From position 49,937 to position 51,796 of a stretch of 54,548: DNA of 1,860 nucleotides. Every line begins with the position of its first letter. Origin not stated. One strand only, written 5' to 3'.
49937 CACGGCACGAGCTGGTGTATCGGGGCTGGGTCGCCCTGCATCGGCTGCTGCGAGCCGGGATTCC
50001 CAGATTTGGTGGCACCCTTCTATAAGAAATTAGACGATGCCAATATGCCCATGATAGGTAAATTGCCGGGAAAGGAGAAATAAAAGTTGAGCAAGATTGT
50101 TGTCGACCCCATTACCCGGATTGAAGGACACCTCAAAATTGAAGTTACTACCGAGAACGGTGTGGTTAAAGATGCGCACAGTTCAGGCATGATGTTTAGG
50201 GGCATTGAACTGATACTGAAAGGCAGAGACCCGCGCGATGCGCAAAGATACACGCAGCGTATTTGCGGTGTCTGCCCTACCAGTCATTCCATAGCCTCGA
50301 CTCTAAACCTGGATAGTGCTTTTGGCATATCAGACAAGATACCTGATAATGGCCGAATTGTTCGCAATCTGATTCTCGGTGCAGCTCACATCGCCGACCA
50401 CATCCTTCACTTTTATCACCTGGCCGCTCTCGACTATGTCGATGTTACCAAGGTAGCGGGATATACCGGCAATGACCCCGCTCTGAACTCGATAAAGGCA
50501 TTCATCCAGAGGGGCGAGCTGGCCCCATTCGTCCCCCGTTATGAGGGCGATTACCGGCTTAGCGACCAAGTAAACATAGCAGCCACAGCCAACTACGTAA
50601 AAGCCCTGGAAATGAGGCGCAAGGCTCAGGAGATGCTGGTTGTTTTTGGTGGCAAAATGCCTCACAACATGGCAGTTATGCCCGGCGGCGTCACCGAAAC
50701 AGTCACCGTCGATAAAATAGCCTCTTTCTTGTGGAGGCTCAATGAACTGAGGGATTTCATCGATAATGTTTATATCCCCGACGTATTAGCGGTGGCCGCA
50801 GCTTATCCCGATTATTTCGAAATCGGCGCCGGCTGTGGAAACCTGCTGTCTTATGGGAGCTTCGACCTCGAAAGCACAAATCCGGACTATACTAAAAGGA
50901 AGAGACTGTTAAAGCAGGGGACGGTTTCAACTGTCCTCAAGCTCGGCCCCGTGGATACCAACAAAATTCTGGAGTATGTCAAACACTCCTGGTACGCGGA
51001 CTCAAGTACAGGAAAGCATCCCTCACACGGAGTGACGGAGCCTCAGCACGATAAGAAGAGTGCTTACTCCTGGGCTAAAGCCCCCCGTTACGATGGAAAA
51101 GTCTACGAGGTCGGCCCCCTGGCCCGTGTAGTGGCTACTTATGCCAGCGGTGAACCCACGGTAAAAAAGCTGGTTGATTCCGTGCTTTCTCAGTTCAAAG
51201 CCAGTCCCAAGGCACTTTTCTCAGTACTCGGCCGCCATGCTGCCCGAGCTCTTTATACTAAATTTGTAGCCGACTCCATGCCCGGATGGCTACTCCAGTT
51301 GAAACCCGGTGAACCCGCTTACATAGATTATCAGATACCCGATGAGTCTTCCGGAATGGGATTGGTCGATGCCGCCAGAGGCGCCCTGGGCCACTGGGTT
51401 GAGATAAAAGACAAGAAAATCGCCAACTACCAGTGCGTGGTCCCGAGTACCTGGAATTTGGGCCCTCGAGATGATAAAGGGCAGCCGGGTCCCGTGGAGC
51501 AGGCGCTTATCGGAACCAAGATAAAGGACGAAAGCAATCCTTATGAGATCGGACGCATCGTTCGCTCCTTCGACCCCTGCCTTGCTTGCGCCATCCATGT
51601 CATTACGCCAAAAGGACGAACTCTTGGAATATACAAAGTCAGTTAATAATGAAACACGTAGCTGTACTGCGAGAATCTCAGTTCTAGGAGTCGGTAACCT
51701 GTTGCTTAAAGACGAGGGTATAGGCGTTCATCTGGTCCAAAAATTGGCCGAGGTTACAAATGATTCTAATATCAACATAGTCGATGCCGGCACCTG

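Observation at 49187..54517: Tat-less [NiFe]-hydrogenase translationally coupled to MetV-MetF: a candidate H2-linked methylene-THF reductase module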

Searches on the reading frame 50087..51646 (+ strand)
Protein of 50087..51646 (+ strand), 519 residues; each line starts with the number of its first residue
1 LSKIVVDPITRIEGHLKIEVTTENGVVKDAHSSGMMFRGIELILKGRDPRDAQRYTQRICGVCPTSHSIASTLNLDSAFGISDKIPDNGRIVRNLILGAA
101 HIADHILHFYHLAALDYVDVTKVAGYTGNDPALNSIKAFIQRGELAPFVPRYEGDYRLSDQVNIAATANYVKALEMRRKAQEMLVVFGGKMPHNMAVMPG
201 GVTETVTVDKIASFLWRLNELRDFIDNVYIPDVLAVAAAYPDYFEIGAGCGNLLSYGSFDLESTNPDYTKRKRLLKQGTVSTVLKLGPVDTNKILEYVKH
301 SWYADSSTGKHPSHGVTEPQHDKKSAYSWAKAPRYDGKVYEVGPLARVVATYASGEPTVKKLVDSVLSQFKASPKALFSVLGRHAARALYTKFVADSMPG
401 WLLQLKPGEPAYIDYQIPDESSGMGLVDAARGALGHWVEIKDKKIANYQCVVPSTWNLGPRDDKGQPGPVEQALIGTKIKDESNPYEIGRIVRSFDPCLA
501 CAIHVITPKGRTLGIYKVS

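Call 3: search_protein_families(library=pfam, proteins=[window:50087-51646:+])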
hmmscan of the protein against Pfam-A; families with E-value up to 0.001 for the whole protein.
window:50087-51646:+ (519 aa): 1 family
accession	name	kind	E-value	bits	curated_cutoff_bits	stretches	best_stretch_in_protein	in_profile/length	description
PF00374.24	NiFeSe_Hases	-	3.6e-164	547.9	25.8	1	38-504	1-508/508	Nickel-dependent hydrogenase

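Call 4: search_protein_families(library=ncbifam, proteins=[window:50087-51646:+])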
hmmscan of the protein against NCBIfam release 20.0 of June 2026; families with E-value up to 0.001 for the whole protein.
window:50087-51646:+ (519 aa): 11 families
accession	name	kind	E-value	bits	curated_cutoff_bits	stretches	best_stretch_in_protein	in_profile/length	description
NF033181.1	NiFeSe_hydrog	equivalog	6.7e-219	727.9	600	1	1-511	1-502/507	nickel-dependent hydrogenase large subunit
NF045518.1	H2_NiFeSe_large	exception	7.4e-164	546.1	780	2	137-507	113-483/485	NiFeSe hydrogenase large subunit HysA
NF007778.0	PRK10467.1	equivalog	9.6e-114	380.7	969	2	134-512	153-560/567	hydrogenase 2 large subunit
NF007550.0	PRK10170.1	equivalog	1.1e-103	347.7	1101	2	134-513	168-591/597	Ni/Fe-hydrogenase large subunit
TIGR03295.1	frhA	equivalog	4.3e-37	128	392.5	2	3-350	4-276/412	coenzyme F420 hydrogenase subunit alpha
NF041785.2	VhuA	equivalog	1.1e-29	103.2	800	1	1-119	1-118/418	F420-non-reducing hydrogenase Vhu subunit A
NF040828.1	sulfhyd_ShyA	equivalog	1.5e-28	99.9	700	2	4-117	3-115/415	NAD(P)-dependent hydrogenase/sulfhydrogenase 2 subunit alpha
NF040832.1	sulfhyd_HydA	equivalog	1.6e-12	47.3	880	2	4-119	5-119/426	NADPH-dependent hydrogenase/sulfhydrogenase 1 subunit alpha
NF004739.1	PRK06075.1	equivalog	2.5e-06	26.6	360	1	13-112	13-111/384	NADH-quinone oxidoreductase subunit D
NF041786.2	VhuU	equivalog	6.1e-05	22.8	70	1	491-509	14-32/45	F420-non-reducing hydrogenase selenoprotein subunit VhuU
TIGR01962.1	NuoD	equivalog_domain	0.00074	18.5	459.35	0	16-109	18-110/386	NADH dehydrogenase (quinone) subunit D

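Call 8: search_solved_structures(query=window:50087-51646:+, max_evalue=1e-20)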
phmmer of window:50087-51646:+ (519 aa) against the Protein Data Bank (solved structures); distinct sequences matched with E-value up to 1e-20: 63 (the best 60 are shown).
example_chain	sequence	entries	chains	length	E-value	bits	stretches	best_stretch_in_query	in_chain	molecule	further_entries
1frf_L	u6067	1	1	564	3.1e-142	478.2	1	3-517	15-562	[NI-FE] HYDROGENASE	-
1yrq_H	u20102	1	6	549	3.6e-139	468.1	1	3-504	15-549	Periplasmic [NiFe] hydrogenase large subunit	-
1yqw_Q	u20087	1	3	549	9.4e-139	466.7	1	3-504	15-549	Periplasmic [NiFe] hydrogenase large subunit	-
4ud2_Q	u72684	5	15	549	1e-138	466.6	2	134-504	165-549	NICKEL-DEPENDENT HYDROGENASE LARGE SUBUNIT | PERIPLASMIC [NIFE] HYDROGENASE LARGE SUBUNIT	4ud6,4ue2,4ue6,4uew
4ucq_Q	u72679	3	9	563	1.1e-138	466.5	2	134-504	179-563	NICKEL-DEPENDENT HYDROGENASE LARGE SUBUNIT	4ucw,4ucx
3h3x_Q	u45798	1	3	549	2.3e-138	465.4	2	134-504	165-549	Periplasmic [NiFe] hydrogenase large subunit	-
5jsu_B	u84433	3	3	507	2.4e-138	465.4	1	3-514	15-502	Periplasmic [NiFeSe] hydrogenase, large subunit, selenocysteine-containing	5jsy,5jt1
4upe_Q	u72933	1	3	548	4.1e-138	464.6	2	134-504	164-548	NICKEL-DEPENDENT HYDROGENASE LARGE SUBUNIT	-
3cur_H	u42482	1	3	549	4.2e-138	464.6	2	134-504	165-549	Periplasmic [NiFe] hydrogenase large subunit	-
3cus_Q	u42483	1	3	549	4.4e-138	464.5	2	134-504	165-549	Periplasmic [NiFe] hydrogenase large subunit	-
4ueq_Q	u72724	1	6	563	4.8e-138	464.4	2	134-504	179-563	NICKEL-DEPENDENT HYDROGENASE LARGE SUBUNIT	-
4urh_Q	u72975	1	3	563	4.9e-138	464.4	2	134-504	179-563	NICKEL-DEPENDENT HYDROGENASE LARGE SUBUNIT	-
4upv_Q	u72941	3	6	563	5.6e-138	464.2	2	134-504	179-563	NIFE-HYDROGENASE LARGE SUBUNIT | NICKEL-DEPENDENT HYDROGENASE LARGE SUBUNIT | PERIPLASMIC [NIFE] HYDROGENASE LARGE SUBUNIT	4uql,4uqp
1h2a_L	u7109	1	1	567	2.9e-137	461.8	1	3-512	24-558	HYDROGENASE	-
5jsh_B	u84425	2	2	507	9e-137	460.2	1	3-514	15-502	Periplasmic [NiFeSe] hydrogenase, large subunit, selenocysteine-containing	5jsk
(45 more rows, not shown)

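Call 9: find_homologous_proteins(query=window:50087-51646:+, max_evalue=1e-50)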
Query window:50087-51646:+ (519 aa): 8000 proteins with E <= 1e-50 among 8000 candidates; the best 120 are listed.
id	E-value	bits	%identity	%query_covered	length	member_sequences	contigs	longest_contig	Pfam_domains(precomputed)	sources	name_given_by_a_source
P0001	0.0e+0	1194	100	100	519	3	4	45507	PF00374.25,PF27537.1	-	-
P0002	0.0e+0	1149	95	100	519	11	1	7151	PF00374.25,PF27537.1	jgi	jgi:hydrogenase large subunit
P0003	0.0e+0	1124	92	100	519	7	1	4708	PF00374.25,PF27537.1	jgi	jgi:hydrogenase large subunit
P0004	0.0e+0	1102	91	100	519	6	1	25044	PF00374.25,PF27537.1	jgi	jgi:hydrogenase large subunit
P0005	0.0e+0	1102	91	100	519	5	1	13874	PF00374.25,PF27537.1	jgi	jgi:hydrogenase large subunit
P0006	0.0e+0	1100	91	100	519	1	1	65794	PF00374.25,PF27537.1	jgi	jgi:hydrogenase large subunit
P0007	0.0e+0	1099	91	100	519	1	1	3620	PF00374.25,PF27537.1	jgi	jgi:hydrogenase large subunit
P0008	0.0e+0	1098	90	100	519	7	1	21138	PF00374.25,PF27537.1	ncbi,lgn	ncbi:MAG: nickel-dependent hydrogenase large subunit [Dehalococcoidia bacterium]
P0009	0.0e+0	1098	91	100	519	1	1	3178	PF00374.25,PF27537.1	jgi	jgi:hydrogenase large subunit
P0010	0.0e+0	1098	90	100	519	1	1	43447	PF00374.25,PF27537.1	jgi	jgi:hydrogenase large subunit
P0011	0.0e+0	1095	91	100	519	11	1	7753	PF00374.25,PF27537.1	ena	-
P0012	0.0e+0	1094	90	100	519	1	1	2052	PF00374.25,PF27537.1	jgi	jgi:hydrogenase large subunit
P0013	0.0e+0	1089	90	100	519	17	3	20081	PF00374.25,PF27537.1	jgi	-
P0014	0.0e+0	1088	89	100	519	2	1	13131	PF00374.25,PF27537.1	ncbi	-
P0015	0.0e+0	1085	89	100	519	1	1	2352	PF00374.25,PF27537.1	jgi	jgi:hydrogenase large subunit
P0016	0.0e+0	1084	89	100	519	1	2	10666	PF00374.25,PF27537.1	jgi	-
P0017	0.0e+0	1084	89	100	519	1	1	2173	PF00374.25,PF27537.1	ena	-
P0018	0.0e+0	1078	88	100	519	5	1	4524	PF00374.25,PF27537.1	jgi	jgi:hydrogenase large subunit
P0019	0.0e+0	1076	88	100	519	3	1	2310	PF00374.25,PF27537.1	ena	-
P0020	0.0e+0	1075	87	100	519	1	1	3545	PF00374.25,PF27537.1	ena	-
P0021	0.0e+0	1074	87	100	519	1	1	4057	PF00374.25,PF27537.1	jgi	-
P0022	0.0e+0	1074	88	100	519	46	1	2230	PF00374.25,PF27537.1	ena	-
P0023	0.0e+0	1070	88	100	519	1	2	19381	PF00374.25,PF27537.1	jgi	jgi:hydrogenase large subunit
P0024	0.0e+0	1069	86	100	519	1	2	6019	PF00374.25,PF27537.1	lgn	-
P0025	0.0e+0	1068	87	100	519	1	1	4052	PF00374.25,PF27537.1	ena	-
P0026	0.0e+0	1068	88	100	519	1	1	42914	PF00374.25,PF27537.1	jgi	jgi:hydrogenase large subunit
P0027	0.0e+0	1068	87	100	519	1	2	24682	PF00374.25,PF27537.1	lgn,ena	-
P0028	0.0e+0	1068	87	100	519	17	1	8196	PF00374.25,PF27537.1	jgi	jgi:hydrogenase large subunit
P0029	0.0e+0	1064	86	100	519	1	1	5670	PF00374.25,PF27537.1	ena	-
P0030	0.0e+0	1063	86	100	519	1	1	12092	PF00374.25,PF27537.1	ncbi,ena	-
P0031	0.0e+0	1061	86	100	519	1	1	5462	PF00374.25,PF27537.1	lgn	-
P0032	0.0e+0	1060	86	100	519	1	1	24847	PF00374.25,PF27537.1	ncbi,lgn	-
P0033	0.0e+0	1060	86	100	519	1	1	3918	PF00374.25,PF27537.1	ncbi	-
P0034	0.0e+0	1059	86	100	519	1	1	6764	PF00374.25,PF27537.1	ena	-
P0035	0.0e+0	1058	86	100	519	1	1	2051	PF00374.25,PF27537.1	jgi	jgi:hydrogenase large subunit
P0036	0.0e+0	1058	86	100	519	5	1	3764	PF00374.25,PF27537.1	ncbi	-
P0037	0.0e+0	1058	85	100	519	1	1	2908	PF00374.25,PF27537.1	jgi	jgi:hydrogenase large subunit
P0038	0.0e+0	1058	86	100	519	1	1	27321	PF00374.25,PF27537.1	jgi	-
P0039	0.0e+0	1058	87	100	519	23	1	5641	PF00374.25,PF27537.1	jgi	-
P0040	0.0e+0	1058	85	100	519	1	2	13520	PF00374.25,PF27537.1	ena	-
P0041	0.0e+0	1058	85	100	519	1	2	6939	PF00374.25,PF27537.1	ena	-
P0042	0.0e+0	1058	86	100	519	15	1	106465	PF00374.25,PF27537.1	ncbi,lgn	-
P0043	0.0e+0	1057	86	100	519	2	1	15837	PF00374.25,PF27537.1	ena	-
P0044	0.0e+0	1057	86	100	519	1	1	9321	PF00374.25,PF27537.1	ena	-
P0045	0.0e+0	1057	85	100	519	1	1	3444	PF00374.25,PF27537.1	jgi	-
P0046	0.0e+0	1056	85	100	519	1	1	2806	PF00374.25,PF27537.1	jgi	jgi:hydrogenase large subunit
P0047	0.0e+0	1056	85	100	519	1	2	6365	PF00374.25,PF27537.1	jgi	jgi:hydrogenase large subunit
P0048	0.0e+0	1056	86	100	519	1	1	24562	PF00374.25,PF27537.1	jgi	-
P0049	0.0e+0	1056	85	100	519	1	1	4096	PF00374.25,PF27537.1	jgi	jgi:hydrogenase large subunit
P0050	0.0e+0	1055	85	100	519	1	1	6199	PF00374.25,PF27537.1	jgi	-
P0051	0.0e+0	1054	85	100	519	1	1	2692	PF00374.25,PF27537.1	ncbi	-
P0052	0.0e+0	1054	85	100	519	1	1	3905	PF00374.25,PF27537.1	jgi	jgi:hydrogenase large subunit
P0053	0.0e+0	1053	85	100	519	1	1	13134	PF00374.25,PF27537.1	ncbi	ncbi:MAG: nickel-dependent hydrogenase large subunit [Dehalococcoidia bacterium]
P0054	0.0e+0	1053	86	100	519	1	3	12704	PF00374.25,PF27537.1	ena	-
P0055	0.0e+0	1052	85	100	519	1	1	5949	PF00374.25,PF27537.1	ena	-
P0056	0.0e+0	1052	86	100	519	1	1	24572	PF00374.25,PF27537.1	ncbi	-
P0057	0.0e+0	1051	86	100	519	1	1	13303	PF00374.25,PF27537.1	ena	-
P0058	0.0e+0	1051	85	100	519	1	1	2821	PF00374.25,PF27537.1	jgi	-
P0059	0.0e+0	1051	86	100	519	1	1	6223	PF00374.25,PF27537.1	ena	-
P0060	0.0e+0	1051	86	100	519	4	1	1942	PF00374.25,PF27537.1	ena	-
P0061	0.0e+0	1051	85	100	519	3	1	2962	PF00374.25,PF27537.1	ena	-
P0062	0.0e+0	1051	85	100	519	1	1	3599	PF00374.25,PF27537.1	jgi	jgi:hydrogenase large subunit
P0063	0.0e+0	1050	86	100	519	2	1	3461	PF00374.25,PF27537.1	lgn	-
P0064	0.0e+0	1050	85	100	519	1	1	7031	PF00374.25,PF27537.1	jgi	jgi:hydrogenase large subunit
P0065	0.0e+0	1049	88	99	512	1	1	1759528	PF00374.25,PF27537.1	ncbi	ncbi:MAG: nickel-dependent hydrogenase large subunit, partial [Chloroflexota bacterium]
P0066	0.0e+0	1049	86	100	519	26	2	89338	PF00374.25,PF27537.1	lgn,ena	-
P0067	0.0e+0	1049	86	100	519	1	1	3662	PF00374.25,PF27537.1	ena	-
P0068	0.0e+0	1049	85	100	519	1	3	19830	PF00374.25,PF27537.1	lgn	-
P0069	0.0e+0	1049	86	100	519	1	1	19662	PF00374.25,PF27537.1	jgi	jgi:hydrogenase large subunit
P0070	0.0e+0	1049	86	98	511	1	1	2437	PF00374.25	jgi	jgi:hydrogenase large subunit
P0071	0.0e+0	1048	84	100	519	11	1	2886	PF00374.25,PF27537.1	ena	-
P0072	0.0e+0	1047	84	100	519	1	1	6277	PF00374.25,PF27537.1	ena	-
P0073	0.0e+0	1047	85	100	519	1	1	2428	PF00374.25,PF27537.1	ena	-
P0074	0.0e+0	1047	85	100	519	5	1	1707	PF00374.25,PF27537.1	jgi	jgi:hydrogenase large subunit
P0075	0.0e+0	1046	84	100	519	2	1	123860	PF00374.25,PF27537.1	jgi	jgi:hydrogenase large subunit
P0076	0.0e+0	1046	86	100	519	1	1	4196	PF00374.25,PF27537.1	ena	-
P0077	0.0e+0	1045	86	100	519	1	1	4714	PF00374.25,PF27537.1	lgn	-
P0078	0.0e+0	1045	86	100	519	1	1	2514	PF00374.25,PF27537.1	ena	-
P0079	0.0e+0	1045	85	100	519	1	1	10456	PF00374.25,PF27537.1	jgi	jgi:hydrogenase large subunit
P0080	0.0e+0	1044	85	100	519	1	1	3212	PF00374.25,PF27537.1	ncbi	-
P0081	0.0e+0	1044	86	100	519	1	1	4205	PF00374.25,PF27537.1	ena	-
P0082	0.0e+0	1042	84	100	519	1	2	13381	PF00374.25,PF27537.1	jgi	jgi:hydrogenase large subunit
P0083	0.0e+0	1042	86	100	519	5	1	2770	PF00374.25,PF27537.1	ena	-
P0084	0.0e+0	1040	85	100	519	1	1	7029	PF00374.25,PF27537.1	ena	-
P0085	0.0e+0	1038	85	100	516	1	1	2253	PF00374.25,PF27537.1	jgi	jgi:hydrogenase large subunit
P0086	0.0e+0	1037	83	100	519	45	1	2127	PF00374.25,PF27537.1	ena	-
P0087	0.0e+0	1036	84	100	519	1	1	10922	PF00374.25,PF27537.1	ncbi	ncbi:MAG: nickel-dependent hydrogenase large subunit [Dehalococcoidia bacterium]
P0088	0.0e+0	1035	84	100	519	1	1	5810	PF00374.25,PF27537.1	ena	-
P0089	0.0e+0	1035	83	100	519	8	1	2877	PF00374.25,PF27537.1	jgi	jgi:hydrogenase large subunit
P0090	0.0e+0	1035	84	100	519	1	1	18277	PF00374.25,PF27537.1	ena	-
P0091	0.0e+0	1032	85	100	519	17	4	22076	PF00374.25,PF27537.1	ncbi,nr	ncbi:MAG: nickel-dependent hydrogenase large subunit [Chloroflexi bacterium]|nr:nickel-dependent hyd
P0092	0.0e+0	1032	84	100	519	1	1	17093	PF00374.25,PF27537.1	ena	-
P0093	0.0e+0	1032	84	100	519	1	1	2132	PF00374.25,PF27537.1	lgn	-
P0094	0.0e+0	1030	85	100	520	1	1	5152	PF00374.25,PF27537.1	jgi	jgi:hydrogenase large subunit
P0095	0.0e+0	1029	83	100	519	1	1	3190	PF00374.25,PF27537.1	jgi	jgi:hydrogenase large subunit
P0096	0.0e+0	1028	84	100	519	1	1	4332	PF00374.25,PF27537.1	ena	-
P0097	0.0e+0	1027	83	100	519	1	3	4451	PF00374.25,PF27537.1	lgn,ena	-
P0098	0.0e+0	1026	85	100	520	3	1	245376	PF00374.25,PF27537.1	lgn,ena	-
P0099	0.0e+0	1026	83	100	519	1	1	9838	PF00374.25,PF27537.1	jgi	-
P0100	0.0e+0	1024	84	100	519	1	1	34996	PF00374.25,PF27537.1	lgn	-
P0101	0.0e+0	1024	83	100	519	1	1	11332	PF00374.25,PF27537.1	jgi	-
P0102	0.0e+0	1023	83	100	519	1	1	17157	PF00374.25,PF27537.1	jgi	jgi:hydrogenase large subunit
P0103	0.0e+0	1022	83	100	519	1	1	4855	PF00374.25,PF27537.1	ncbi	-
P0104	0.0e+0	1021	83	100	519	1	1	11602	PF00374.25,PF27537.1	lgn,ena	-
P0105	0.0e+0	1020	83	100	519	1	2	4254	PF00374.25,PF27537.1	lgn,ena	-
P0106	0.0e+0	1019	83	100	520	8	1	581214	PF00374.25,PF27537.1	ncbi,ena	-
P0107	0.0e+0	1019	83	100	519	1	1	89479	PF00374.25,PF27537.1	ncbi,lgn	-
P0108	0.0e+0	1019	83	100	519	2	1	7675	PF00374.25,PF27537.1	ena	-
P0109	0.0e+0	1019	84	100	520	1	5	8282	PF00374.25,PF27537.1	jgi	jgi:hydrogenase large subunit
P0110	1.5e-294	996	83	97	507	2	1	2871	PF00374.25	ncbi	ncbi:nickel-dependent hydrogenase large subunit, partial [Chloroflexota bacterium]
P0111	4.4e-294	994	80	100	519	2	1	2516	PF00374.25,PF27537.1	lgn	-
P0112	1.9e-293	992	80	100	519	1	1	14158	PF00374.25,PF27537.1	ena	-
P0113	1.7e-290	982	79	100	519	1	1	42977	PF00374.25,PF27537.1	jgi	jgi:Ni,Fe-hydrogenase I large subunit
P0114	2.8e-290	982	78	100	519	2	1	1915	PF00374.25,PF27537.1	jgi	-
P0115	4.3e-290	981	79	100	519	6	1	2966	PF00374.25,PF27537.1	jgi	jgi:hydrogenase large subunit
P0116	8.4e-290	980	79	100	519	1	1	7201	PF00374.25,PF27537.1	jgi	jgi:Ni,Fe-hydrogenase I large subunit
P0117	1.4e-289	979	78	100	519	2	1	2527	PF00374.25,PF27537.1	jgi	jgi:Ni,Fe-hydrogenase I large subunit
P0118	4.7e-289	978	80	100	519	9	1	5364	PF00374.25,PF27537.1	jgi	-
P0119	1.4e-288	976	79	100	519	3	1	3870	PF00374.25,PF27537.1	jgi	jgi:hydrogenase large subunit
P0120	1.8e-288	976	79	100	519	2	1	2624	PF00374.25,PF27537.1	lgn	-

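Call 10: find_encoding_contigs(protein=P0001, flank=10000, max_places=4)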
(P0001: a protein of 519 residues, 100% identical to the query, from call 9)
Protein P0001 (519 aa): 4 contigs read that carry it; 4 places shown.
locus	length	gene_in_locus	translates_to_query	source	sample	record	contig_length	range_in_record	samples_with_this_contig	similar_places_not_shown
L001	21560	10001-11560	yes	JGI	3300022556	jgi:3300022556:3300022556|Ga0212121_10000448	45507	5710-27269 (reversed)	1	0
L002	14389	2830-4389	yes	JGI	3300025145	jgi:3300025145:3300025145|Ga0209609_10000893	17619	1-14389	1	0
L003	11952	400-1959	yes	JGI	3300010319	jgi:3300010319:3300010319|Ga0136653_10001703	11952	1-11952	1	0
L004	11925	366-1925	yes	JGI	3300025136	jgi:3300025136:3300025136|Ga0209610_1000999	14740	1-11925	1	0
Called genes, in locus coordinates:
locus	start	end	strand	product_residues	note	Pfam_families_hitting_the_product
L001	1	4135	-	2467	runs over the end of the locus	PF12799:LRR_4 (weak), PF13855:LRR_8, PF12799:LRR_4, PF23598:LRR_14 (weak), PF12799:LRR_4, PF13855:LRR_8 (weak), PF12799:LRR_4, PF13855:LRR_8 (weak), +4 more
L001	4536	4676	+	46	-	PF18930:DUF5679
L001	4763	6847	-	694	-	PF00989:PAS, PF08447:PAS_3, PF13426:PAS_9, PF00989:PAS, PF08448:PAS_4, PF13426:PAS_9, PF08447:PAS_3, PF00989:PAS, +10 more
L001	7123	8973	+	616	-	PF07679:I-set (faint)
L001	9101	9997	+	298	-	PF01058:Oxidored_q6, PF14720:NiFe_hyd_SSU_C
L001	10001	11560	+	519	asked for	PF27537:HoxH, PF00374:NiFeSe_Hases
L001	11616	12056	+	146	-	PF01750:HycI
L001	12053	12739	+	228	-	PF12225:DUF5981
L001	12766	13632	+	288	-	PF02219:MTHFR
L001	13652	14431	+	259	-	PF10370:Rv2993c-like_N (weak), PF01557:FAA_hydrolase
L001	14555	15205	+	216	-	PF00303:Thymidylat_synt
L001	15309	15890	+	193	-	PF13489:Methyltransf_23, PF01209:Ubie_methyltran, PF01728:FtsJ (weak), PF13847:Methyltransf_31, PF08241:Methyltransf_11, PF08242:Methyltransf_12, PF13649:Methyltransf_25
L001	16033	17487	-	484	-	PF00512:HisKA, PF02518:HATPase_c, PF14501:HATPase_c_5 (weak), PF00072:Response_reg (weak)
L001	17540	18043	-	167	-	PF00025:Arf, PF00071:Ras, PF01926:MMR_HSR1 (weak), PF08477:Roc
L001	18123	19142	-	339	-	-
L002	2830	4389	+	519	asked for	PF27537:HoxH, PF00374:NiFeSe_Hases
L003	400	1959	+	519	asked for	PF27537:HoxH, PF00374:NiFeSe_Hases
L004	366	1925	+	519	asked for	PF27537:HoxH, PF00374:NiFeSe_Hases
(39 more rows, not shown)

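Call 11: find_encoding_contigs(protein=P0106, flank=10000, max_places=3)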
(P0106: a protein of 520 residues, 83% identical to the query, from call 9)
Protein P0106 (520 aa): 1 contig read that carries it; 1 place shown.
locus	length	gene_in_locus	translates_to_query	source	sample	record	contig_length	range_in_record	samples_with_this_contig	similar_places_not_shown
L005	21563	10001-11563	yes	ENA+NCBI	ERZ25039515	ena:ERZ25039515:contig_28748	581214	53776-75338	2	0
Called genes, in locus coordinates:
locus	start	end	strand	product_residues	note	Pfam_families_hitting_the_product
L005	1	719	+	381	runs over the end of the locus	PF00478:IMPDH, PF01070:FMN_dh, PF05690:ThiG (faint)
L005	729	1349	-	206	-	PF01810:LysE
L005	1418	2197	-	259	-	-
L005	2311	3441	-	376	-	PF02771:Acyl-CoA_dh_N, PF02770:Acyl-CoA_dh_M, PF00441:Acyl-CoA_dh_1, PF08028:Acyl-CoA_dh_2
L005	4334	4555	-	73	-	-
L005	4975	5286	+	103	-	PF11746:DUF3303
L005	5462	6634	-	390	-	PF06224:AlkZ-like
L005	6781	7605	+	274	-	PF13338:AbiEi_4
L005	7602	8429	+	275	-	PF08843:AbiEii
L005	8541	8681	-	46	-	-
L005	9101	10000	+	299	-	PF01058:Oxidored_q6, PF14720:NiFe_hyd_SSU_C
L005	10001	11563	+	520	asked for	PF27537:HoxH, PF00374:NiFeSe_Hases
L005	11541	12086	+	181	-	PF01750:HycI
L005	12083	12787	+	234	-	PF12225:DUF5981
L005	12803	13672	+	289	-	PF02219:MTHFR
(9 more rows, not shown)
